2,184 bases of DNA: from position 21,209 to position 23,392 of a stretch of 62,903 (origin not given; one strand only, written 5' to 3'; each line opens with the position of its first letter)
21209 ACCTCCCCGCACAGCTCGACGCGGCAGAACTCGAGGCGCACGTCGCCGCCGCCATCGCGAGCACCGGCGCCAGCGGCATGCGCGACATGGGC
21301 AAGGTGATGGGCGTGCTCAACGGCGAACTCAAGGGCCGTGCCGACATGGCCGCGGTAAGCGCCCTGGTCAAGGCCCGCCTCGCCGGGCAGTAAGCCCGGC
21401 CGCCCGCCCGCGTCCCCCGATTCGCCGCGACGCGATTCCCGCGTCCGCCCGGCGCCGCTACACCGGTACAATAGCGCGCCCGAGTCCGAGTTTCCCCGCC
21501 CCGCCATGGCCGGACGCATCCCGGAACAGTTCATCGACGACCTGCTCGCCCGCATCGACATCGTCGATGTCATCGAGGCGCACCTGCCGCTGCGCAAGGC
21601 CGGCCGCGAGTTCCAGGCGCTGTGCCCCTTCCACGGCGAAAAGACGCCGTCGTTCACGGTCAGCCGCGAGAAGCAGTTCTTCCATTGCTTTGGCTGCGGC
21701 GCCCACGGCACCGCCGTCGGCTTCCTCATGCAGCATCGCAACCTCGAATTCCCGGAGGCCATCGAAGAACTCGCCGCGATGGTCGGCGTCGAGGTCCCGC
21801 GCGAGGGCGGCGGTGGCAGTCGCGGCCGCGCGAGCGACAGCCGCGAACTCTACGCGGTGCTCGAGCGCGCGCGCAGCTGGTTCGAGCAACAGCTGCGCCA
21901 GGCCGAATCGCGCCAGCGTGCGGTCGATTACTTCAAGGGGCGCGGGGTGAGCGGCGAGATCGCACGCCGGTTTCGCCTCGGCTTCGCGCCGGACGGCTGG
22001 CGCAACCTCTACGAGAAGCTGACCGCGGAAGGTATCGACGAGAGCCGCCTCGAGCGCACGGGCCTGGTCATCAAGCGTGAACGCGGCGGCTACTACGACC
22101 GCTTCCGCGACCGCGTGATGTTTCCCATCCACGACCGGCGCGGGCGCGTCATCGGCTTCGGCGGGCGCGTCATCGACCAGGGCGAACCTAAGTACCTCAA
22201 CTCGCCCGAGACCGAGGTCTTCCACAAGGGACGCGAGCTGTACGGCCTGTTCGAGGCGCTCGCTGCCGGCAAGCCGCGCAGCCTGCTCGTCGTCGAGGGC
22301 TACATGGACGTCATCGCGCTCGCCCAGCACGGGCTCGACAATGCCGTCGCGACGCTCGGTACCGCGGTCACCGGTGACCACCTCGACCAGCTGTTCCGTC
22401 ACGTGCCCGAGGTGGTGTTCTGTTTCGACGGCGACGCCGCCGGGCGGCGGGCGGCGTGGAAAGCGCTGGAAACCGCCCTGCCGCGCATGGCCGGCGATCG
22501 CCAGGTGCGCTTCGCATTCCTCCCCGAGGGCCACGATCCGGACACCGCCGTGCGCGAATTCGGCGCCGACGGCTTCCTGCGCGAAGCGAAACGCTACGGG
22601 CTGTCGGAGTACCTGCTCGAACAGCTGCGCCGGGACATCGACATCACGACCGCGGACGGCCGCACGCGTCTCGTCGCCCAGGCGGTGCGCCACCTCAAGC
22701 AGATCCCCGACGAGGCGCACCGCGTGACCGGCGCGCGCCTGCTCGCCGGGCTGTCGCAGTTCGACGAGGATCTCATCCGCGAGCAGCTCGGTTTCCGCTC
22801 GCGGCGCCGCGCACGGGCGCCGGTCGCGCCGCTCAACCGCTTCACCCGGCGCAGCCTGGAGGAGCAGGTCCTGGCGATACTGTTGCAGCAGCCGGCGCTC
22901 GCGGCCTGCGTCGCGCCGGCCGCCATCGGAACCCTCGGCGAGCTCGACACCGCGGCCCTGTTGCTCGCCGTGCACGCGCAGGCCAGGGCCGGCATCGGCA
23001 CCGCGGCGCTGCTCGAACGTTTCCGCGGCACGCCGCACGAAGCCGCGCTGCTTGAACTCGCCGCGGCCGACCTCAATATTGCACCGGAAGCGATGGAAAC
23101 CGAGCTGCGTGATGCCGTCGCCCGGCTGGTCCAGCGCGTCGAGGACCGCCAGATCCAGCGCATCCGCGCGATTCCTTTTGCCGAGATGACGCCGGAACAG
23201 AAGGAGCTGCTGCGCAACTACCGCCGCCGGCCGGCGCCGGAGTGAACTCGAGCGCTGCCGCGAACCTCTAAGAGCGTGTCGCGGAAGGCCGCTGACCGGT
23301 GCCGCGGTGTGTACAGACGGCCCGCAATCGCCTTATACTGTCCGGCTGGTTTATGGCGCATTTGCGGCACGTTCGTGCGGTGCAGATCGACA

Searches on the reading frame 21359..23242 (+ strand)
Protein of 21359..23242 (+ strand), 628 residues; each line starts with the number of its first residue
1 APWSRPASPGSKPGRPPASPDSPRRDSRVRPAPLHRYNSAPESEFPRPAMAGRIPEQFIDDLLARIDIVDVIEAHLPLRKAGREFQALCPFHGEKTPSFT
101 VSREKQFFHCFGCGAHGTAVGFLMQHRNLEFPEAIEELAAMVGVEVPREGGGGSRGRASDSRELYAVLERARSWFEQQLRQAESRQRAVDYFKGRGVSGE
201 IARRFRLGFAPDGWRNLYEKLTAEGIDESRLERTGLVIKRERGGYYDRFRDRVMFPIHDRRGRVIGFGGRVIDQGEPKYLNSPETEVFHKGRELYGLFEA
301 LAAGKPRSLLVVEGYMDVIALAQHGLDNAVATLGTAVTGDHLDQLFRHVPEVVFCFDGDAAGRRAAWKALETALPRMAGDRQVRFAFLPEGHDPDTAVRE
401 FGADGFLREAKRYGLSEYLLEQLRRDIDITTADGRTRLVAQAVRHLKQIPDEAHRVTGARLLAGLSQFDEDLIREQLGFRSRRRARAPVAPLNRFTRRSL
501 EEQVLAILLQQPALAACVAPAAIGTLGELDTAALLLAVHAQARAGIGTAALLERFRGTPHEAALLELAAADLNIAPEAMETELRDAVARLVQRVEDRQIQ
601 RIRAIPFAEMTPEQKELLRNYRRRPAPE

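Call 19: search_protein_families(library=pfam, proteins=[window:21359-23242:+], max_evalue=0.001)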
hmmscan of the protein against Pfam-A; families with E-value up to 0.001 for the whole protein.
window:21359-23242:+ (628 aa): 7 families
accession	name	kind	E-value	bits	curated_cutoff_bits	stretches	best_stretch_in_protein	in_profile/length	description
PF08275.17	DNAG_N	-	8.3e-45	152.4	26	1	174-300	1-127/128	DNA primase catalytic core, N-terminal domain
PF01807.25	Zn_ribbon_DnaG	-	4.4e-37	126.3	24.9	1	55-148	2-95/98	CHC2 zinc finger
PF13155.12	Toprim_2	-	3.9e-18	66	22.1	1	311-396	2-86/88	Toprim-like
PF08278.16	DnaG_DnaB_bind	-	7.5e-18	65.5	29.1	1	502-620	2-123/124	DNA primase DnaG DnaB-binding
PF13662.12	Toprim_4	-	1.2e-17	64.3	25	1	309-373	3-74/85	Toprim domain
PF01751.28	Toprim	-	9.4e-15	55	23.1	1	309-376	2-83/96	Toprim domain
PF10410.14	DnaB_bind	-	6.6e-11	42.7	20.6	1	416-471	1-56/56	DnaB-helicase binding domain of primase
